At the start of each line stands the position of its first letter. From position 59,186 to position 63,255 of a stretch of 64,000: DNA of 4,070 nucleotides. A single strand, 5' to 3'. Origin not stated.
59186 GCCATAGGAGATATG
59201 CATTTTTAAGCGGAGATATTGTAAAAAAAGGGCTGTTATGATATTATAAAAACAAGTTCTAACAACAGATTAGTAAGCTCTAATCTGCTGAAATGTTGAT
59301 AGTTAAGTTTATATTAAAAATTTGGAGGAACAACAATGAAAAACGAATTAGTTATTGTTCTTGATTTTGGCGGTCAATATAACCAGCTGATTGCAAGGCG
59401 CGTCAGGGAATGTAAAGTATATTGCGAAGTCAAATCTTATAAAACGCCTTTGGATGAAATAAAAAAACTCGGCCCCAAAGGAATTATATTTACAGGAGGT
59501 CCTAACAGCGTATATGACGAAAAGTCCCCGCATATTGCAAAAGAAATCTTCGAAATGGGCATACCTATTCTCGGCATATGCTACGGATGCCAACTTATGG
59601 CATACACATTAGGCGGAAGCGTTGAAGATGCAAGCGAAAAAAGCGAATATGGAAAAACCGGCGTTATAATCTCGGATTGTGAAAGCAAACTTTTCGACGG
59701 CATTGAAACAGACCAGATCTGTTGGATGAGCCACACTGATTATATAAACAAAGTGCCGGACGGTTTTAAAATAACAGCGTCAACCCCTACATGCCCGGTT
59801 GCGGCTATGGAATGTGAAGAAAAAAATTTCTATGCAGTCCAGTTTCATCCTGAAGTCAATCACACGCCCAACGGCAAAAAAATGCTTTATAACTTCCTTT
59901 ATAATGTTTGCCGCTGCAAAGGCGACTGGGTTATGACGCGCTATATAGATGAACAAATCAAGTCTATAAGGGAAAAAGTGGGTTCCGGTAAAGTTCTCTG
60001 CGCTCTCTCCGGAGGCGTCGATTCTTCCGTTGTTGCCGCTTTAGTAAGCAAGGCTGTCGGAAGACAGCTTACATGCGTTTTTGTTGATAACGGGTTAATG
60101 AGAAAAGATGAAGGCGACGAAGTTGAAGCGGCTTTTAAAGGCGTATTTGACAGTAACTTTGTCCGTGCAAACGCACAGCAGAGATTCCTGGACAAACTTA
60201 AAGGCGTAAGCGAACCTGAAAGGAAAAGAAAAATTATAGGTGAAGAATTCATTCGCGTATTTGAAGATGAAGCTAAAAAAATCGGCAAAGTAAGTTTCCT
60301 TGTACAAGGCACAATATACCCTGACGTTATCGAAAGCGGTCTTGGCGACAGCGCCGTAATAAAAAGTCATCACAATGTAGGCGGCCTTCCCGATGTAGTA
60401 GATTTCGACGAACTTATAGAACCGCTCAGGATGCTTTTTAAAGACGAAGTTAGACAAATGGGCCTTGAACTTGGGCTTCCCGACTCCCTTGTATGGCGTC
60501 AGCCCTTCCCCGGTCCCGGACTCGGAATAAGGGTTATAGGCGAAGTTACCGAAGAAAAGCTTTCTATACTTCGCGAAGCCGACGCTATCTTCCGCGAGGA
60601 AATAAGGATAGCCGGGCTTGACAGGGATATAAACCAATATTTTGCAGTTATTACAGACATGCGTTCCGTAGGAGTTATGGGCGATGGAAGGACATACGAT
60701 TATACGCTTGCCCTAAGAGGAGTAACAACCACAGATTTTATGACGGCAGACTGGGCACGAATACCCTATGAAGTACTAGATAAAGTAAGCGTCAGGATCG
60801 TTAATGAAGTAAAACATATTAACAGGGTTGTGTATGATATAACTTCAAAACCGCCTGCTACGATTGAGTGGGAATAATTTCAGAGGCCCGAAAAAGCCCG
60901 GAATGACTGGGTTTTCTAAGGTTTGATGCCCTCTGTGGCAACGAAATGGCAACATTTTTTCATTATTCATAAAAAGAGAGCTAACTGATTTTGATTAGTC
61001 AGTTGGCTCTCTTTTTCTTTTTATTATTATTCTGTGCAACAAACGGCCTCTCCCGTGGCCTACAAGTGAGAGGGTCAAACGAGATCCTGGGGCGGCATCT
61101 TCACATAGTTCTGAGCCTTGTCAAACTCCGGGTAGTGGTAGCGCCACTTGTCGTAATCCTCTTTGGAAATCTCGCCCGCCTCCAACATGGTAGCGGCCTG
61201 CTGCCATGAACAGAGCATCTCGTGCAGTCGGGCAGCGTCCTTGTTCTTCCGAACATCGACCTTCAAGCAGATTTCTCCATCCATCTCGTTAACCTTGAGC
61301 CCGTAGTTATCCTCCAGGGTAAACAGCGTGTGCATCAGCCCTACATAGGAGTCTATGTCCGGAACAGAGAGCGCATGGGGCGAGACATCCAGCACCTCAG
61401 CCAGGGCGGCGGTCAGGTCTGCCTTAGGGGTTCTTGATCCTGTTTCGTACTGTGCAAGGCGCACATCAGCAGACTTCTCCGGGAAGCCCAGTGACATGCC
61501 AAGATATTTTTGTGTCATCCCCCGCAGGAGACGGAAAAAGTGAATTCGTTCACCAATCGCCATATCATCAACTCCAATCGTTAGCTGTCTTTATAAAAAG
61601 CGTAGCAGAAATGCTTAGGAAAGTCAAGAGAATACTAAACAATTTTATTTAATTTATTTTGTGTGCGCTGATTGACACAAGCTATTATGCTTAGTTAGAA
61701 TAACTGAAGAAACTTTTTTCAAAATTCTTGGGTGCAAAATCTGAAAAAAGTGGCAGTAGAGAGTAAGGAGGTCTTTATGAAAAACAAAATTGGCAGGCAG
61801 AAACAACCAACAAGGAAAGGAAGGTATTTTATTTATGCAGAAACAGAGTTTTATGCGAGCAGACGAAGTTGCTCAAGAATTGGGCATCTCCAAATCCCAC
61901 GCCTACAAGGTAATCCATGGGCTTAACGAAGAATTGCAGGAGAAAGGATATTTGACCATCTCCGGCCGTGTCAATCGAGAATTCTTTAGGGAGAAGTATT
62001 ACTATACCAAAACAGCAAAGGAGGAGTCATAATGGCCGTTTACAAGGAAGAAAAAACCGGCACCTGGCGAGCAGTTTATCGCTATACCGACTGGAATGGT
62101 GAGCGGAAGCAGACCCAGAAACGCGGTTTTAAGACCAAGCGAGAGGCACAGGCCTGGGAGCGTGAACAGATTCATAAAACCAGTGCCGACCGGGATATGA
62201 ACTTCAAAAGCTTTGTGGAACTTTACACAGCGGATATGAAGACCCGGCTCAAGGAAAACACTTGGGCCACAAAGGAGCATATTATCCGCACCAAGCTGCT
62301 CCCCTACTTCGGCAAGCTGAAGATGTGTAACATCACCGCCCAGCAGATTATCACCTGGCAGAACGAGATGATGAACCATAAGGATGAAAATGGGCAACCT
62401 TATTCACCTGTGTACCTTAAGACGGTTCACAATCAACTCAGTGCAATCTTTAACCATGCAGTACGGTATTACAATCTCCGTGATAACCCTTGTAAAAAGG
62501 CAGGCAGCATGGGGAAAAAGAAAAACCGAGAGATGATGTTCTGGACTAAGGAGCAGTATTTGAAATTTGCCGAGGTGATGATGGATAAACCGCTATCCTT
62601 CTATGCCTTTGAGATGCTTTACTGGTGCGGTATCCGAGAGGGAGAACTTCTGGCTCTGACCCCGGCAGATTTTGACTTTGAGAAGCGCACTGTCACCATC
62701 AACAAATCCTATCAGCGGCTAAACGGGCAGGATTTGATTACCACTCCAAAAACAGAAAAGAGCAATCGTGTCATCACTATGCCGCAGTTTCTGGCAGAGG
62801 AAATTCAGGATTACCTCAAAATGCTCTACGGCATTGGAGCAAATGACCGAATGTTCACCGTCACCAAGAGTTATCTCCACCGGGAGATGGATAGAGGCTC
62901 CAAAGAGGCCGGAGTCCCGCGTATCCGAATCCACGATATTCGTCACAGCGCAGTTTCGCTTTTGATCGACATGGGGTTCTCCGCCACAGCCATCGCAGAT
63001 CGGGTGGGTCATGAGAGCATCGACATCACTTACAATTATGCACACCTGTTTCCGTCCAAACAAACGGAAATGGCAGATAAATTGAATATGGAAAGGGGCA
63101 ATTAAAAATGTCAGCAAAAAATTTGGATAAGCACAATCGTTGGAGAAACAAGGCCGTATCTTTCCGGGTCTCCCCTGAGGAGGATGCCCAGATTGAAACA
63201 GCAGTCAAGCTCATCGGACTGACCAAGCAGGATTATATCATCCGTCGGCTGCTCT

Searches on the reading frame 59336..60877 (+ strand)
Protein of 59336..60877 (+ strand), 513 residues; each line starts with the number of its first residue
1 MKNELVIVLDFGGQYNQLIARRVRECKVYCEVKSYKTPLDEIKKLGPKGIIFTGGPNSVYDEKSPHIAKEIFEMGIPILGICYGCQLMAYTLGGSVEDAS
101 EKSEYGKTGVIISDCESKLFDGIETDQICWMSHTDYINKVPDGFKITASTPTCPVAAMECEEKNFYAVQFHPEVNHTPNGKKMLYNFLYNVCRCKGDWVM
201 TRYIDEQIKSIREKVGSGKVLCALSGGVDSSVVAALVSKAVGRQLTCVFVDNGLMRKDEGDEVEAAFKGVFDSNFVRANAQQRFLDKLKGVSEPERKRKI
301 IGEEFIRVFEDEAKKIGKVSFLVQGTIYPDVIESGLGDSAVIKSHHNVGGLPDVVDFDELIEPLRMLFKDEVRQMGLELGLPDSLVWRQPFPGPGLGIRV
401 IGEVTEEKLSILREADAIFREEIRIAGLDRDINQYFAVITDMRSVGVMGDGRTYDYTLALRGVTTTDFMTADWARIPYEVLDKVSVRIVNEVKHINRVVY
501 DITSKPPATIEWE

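Call 51: find_homologous_proteins(query=window:59336-60877:+, max_evalue=1e-100)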
Query window:59336-60877:+ (513 aa): 8000 proteins with E <= 1e-100 among 8000 candidates; the best 120 are listed.
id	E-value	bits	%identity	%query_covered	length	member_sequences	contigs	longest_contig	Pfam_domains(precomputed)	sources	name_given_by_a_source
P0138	0.0e+0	1175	100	100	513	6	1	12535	PF00958.28,PF07722.20,PF03054.23,PF00117.35,PF02540.24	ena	-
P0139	0.0e+0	1035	88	100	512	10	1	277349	PF00958.28,PF00733.28,PF07722.20,PF03054.23,PF00117.35,PF02540.24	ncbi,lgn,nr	ncbi:MAG: glutamine-hydrolyzing GMP synthase [Lachnospiraceae bacterium]|nr:glutamine-hydrolyzing GM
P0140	0.0e+0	1027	87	100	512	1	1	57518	PF00958.28,PF00733.28,PF07722.20,PF03054.23,PF00117.35,PF02540.24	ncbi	ncbi:MAG: glutamine-hydrolyzing GMP synthase [Anaerotignaceae bacterium]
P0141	4.5e-298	1007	83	100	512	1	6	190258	PF00958.28,PF07722.20,PF00117.35,PF02540.24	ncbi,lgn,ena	-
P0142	5.1e-298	1007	83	100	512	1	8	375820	PF00958.28,PF07722.20,PF00117.35,PF02540.24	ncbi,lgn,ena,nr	ncbi:MAG: glutamine-hydrolyzing GMP synthase [Candidatus Metalachnospira sp.]|nr:glutamine-hydrolyzi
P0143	3.3e-297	1004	85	100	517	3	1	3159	PF00958.28,PF00733.28,PF07722.20,PF03054.23,PF00117.35,PF02540.24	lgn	-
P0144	6.6e-297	1003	85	100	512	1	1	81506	PF00958.28,PF07722.20,PF03054.23,PF00117.35,PF02540.24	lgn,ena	-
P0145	6.9e-297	1003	85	100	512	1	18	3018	PF00958.28,PF07722.20,PF03054.23,PF00117.35,PF02540.24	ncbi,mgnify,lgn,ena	mgnify:FL=1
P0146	9.7e-297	1003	85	100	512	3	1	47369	PF00958.28,PF07722.20,PF03054.23,PF00117.35,PF02540.24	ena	-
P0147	1.7e-296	1002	84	100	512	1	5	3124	PF00958.28,PF07722.20,PF03054.23,PF00117.35,PF02540.24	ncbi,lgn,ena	-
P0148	2.8e-296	1001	84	100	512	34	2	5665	PF00958.28,PF00733.28,PF07722.20,PF03054.23,PF00117.35,PF02540.24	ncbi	-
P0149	4.0e-296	1001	83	100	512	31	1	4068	PF00958.28,PF07722.20,PF00117.35,PF02540.24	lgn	-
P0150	1.3e-295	999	83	100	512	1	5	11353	PF00958.28,PF07722.20,PF00117.35,PF02540.24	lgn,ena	-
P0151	1.8e-295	998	83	100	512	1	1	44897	PF00958.28,PF07722.20,PF00117.35,PF02540.24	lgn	-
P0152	2.2e-295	998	83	100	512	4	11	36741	PF00958.28,PF07722.20,PF00117.35,PF02540.24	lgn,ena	-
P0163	2.5e-293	991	82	100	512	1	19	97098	PF00958.28,PF07722.20,PF00117.35,PF02540.24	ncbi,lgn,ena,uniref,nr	ncbi:glutamine-hydrolyzing GMP synthase [Anaerotignum sp. MSJ-24]|uniref:glutamine-hydrolyzing GMP s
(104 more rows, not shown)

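Call 52: find_encoding_contigs(protein=P0139, flank=10000, max_places=2)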
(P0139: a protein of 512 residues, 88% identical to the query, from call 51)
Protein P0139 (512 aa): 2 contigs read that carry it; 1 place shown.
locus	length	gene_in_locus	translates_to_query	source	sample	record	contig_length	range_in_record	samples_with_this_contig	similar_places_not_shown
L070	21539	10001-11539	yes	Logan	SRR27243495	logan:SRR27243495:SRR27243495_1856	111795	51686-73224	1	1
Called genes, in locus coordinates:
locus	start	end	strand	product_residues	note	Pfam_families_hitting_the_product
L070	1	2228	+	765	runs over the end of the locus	PF13567:DUF4131, PF03772:Competence, PF00753:Lactamase_B, PF12706:Lactamase_B_2 (weak), PF00753:Lactamase_B (weak)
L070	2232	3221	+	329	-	PF06144:DNA_pol3_delta, PF21694:DNA_pol3_delta_C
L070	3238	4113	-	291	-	PF00892:EamA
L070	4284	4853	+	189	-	-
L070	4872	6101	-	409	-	PF00512:HisKA, PF02518:HATPase_c, PF14501:HATPase_c_5 (weak)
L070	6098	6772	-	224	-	PF00072:Response_reg, PF00486:Trans_reg_C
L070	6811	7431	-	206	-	PF04607:RelA_SpoT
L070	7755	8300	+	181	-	PF04014:MazE_antitoxin, PF15714:SpoVT_C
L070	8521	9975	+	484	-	PF00478:IMPDH, PF00571:CBS, PF03060:NMO (weak), PF01070:FMN_dh (weak)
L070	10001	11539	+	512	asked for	PF00117:GATase, PF07722:Peptidase_C26, PF00733:Asn_synthase (weak), PF02540:NAD_synthase (faint), PF03054:tRNA_Me_trans (faint), PF00958:GMP_synt_C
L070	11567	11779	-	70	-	-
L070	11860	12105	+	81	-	-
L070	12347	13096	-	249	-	-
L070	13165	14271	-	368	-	PF00939:Na_sulph_symp (weak), PF03600:CitMHS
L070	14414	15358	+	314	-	PF02737:3HCDH_N, PF00725:3HCDH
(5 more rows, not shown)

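Call 53: find_encoding_contigs(protein=P0140, flank=10000, max_places=2)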
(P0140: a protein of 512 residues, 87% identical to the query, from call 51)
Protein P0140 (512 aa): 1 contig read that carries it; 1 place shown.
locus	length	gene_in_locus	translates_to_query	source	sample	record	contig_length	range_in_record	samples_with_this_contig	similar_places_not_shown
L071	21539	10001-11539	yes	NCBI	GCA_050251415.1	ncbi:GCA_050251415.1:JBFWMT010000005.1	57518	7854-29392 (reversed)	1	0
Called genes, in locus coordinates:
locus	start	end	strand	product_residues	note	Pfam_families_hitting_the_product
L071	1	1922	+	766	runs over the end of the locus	PF13567:DUF4131, PF03772:Competence, PF00753:Lactamase_B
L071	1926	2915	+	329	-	PF06144:DNA_pol3_delta, PF21694:DNA_pol3_delta_C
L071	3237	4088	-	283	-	PF00892:EamA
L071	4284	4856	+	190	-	-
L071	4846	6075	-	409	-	PF00512:HisKA, PF02518:HATPase_c, PF14501:HATPase_c_5 (weak)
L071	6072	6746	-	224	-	PF00072:Response_reg, PF00486:Trans_reg_C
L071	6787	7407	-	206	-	PF04607:RelA_SpoT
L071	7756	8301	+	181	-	PF04014:MazE_antitoxin, PF15714:SpoVT_C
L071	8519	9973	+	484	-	PF00478:IMPDH, PF00571:CBS, PF03060:NMO (weak), PF01070:FMN_dh (weak)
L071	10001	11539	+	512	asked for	PF00117:GATase, PF07722:Peptidase_C26, PF00733:Asn_synthase (weak), PF02540:NAD_synthase (faint), PF03054:tRNA_Me_trans (faint), PF00958:GMP_synt_C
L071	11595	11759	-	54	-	-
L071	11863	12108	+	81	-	-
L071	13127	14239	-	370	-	PF03600:CitMHS, PF00939:Na_sulph_symp (weak)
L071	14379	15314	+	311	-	PF02737:3HCDH_N, PF00725:3HCDH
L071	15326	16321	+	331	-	PF00106:adh_short, PF01073:3Beta_HSD, PF01370:Epimerase, PF02719:Polysacc_synt_2, PF04321:RmlD_sub_bind, PF07993:NAD_binding_4 (faint), PF13460:NAD_binding_10 (weak), PF16363:GDP_Man_Dehyd, +1 more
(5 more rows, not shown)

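Call 54: find_encoding_contigs(protein=P0144, flank=10000, max_places=2)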
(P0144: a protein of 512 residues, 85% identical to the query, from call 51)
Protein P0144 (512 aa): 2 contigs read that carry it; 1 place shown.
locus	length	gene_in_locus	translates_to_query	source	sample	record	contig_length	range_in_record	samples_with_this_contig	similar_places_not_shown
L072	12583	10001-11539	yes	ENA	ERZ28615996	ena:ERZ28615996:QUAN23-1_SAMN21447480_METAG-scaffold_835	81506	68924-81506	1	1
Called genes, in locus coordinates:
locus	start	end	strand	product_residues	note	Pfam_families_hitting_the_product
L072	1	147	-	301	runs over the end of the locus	PF01297:ZnuA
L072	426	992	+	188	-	PF00132:Hexapep (faint), PF25084:LbH_EIF2B, PF25087:GMPPB_C (weak)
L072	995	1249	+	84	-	PF12637:TSCPD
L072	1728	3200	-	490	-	PF17767:NAPRTase_N, PF02749:QRPTase_N (faint), PF04095:NAPRTase (weak), PF17956:NAPRTase_C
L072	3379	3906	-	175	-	PF04229:GrpB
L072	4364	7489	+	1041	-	PF00133:tRNA-synt_1, PF09334:tRNA-synt_1g, PF08264:Anticodon_1, PF19302:DUF5915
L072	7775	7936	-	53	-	-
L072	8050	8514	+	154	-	-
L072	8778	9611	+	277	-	PF02548:Pantoate_transf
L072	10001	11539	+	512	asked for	PF00117:GATase, PF07722:Peptidase_C26, PF02540:NAD_synthase (faint), PF03054:tRNA_Me_trans (faint), PF00958:GMP_synt_C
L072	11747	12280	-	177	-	PF12844:HTH_19 (weak), PF01381:HTH_3 (weak)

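Call 67: find_encoding_contigs(protein=P0142, flank=10000, max_places=1)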
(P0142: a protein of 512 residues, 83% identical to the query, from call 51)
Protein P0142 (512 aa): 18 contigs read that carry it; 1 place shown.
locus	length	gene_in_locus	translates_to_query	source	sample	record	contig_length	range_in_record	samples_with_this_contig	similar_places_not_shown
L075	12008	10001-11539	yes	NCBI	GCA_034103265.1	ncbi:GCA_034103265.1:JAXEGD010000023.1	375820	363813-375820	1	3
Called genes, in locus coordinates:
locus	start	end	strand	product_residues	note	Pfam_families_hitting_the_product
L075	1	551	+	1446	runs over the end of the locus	PF14480:DNA_pol3_a_NI (weak), PF11490:DNA_pol3_a_NII, PF02811:PHP, PF00929:RNase_T, PF02811:PHP, PF07733:DNA_pol3_alpha, PF17657:DNA_pol3_finger, PF14579:HHH_6, +1 more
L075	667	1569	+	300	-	PF06426:SATase_N (weak), PF00132:Hexapep (faint)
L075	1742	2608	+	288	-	PF00288:GHMP_kinases_N, PF08544:GHMP_kinases_C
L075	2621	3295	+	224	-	PF00392:GntR, PF07729:FCD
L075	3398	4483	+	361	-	PF01476:LysM, PF07501:G5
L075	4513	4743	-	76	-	-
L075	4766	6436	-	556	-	PF00920:ILVD_EDD_N, PF24877:ILV_EDD_C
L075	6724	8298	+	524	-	PF01293:PEPCK_ATP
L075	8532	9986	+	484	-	PF00478:IMPDH, PF01070:FMN_dh (weak), PF00571:CBS, PF03060:NMO (weak)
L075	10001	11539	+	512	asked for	PF00117:GATase, PF07722:Peptidase_C26, PF02540:NAD_synthase (faint), PF00958:GMP_synt_C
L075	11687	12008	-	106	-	?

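Call 68: find_encoding_contigs(protein=P0163, flank=10000, max_places=1)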
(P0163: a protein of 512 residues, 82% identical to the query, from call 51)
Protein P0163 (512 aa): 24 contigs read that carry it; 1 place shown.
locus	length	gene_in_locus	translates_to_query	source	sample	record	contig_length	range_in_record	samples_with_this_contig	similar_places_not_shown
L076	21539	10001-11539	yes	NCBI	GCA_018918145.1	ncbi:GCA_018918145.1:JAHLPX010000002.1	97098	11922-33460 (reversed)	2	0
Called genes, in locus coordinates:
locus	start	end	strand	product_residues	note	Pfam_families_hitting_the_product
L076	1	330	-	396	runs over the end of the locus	PF02729:OTCace_N, PF00185:OTCace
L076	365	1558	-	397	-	PF01546:Peptidase_M20, PF07687:M20_dimer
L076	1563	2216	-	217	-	PF08348:PAS_6, PF13309:HTH_22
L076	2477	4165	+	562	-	PF14262:Cthe_2159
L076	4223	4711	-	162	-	PF01966:HD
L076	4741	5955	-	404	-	PF07833:Cu_amine_oxidN1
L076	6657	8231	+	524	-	PF01293:PEPCK_ATP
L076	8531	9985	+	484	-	PF00478:IMPDH, PF01070:FMN_dh (weak), PF00571:CBS, PF03060:NMO (weak)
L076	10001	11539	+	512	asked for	PF00117:GATase, PF07722:Peptidase_C26, PF02540:NAD_synthase (faint), PF00958:GMP_synt_C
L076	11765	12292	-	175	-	-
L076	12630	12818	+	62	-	-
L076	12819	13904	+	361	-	PF14657:Arm-DNA-bind_4, PF14659:Phage_int_SAM_3, PF00589:Phage_integrase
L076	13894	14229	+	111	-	PF21983:NikA-like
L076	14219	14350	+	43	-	-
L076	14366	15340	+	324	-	PF06745:ATPase (faint), PF13481:AAA_25, PF03796:DnaB_C (faint), PF13401:AAA_22 (weak)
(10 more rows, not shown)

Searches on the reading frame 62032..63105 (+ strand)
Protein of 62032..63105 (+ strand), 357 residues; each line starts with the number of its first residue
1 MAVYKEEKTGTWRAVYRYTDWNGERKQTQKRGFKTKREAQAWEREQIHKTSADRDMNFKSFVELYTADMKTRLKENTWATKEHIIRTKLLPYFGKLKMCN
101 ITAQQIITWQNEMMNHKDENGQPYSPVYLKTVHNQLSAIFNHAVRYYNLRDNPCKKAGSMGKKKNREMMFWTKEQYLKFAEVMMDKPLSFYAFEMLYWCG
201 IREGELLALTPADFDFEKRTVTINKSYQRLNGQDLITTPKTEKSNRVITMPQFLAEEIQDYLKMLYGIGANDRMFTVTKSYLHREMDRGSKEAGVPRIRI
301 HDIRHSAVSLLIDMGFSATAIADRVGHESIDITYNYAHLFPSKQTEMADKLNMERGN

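Call 38: find_encoding_contigs(protein=window:62032-63105:+, flank=10000, max_places=3)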
Protein window:62032-63105:+ (357 aa): 16 contigs read that carry it; 3 places shown.
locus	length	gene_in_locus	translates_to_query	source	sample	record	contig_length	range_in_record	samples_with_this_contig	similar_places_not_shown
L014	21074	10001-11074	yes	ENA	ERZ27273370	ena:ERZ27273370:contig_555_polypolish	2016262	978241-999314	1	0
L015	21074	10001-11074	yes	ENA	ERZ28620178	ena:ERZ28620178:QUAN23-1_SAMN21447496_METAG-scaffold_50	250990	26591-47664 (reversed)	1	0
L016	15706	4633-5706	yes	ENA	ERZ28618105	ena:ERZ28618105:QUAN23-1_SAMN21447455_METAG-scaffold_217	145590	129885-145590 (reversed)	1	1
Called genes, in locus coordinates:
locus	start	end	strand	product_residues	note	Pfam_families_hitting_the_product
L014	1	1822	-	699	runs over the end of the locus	PF08757:CotH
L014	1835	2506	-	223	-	PF16316:DUF4956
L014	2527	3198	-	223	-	PF09359:VTC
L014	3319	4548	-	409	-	PF00512:HisKA, PF02518:HATPase_c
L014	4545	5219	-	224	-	PF00072:Response_reg, PF00486:Trans_reg_C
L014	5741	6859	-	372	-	PF03576:Peptidase_S58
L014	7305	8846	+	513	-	PF00117:GATase, PF07722:Peptidase_C26, PF02540:NAD_synthase (weak), PF03054:tRNA_Me_trans (faint), PF00958:GMP_synt_C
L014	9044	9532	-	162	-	PF01381:HTH_3 (weak)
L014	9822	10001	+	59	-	-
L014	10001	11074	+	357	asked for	PF14657:Arm-DNA-bind_4, PF14659:Phage_int_SAM_3, PF00589:Phage_integrase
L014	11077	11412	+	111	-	PF21983:NikA-like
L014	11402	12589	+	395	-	PF13481:AAA_25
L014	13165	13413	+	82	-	PF19537:DUF6061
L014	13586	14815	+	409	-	PF13443:HTH_26, PF00145:DNA_methylase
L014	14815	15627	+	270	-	PF09553:RE_Eco47II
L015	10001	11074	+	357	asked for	PF14657:Arm-DNA-bind_4, PF14659:Phage_int_SAM_3, PF00589:Phage_integrase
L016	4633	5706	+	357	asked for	PF14657:Arm-DNA-bind_4, PF14659:Phage_int_SAM_3, PF00589:Phage_integrase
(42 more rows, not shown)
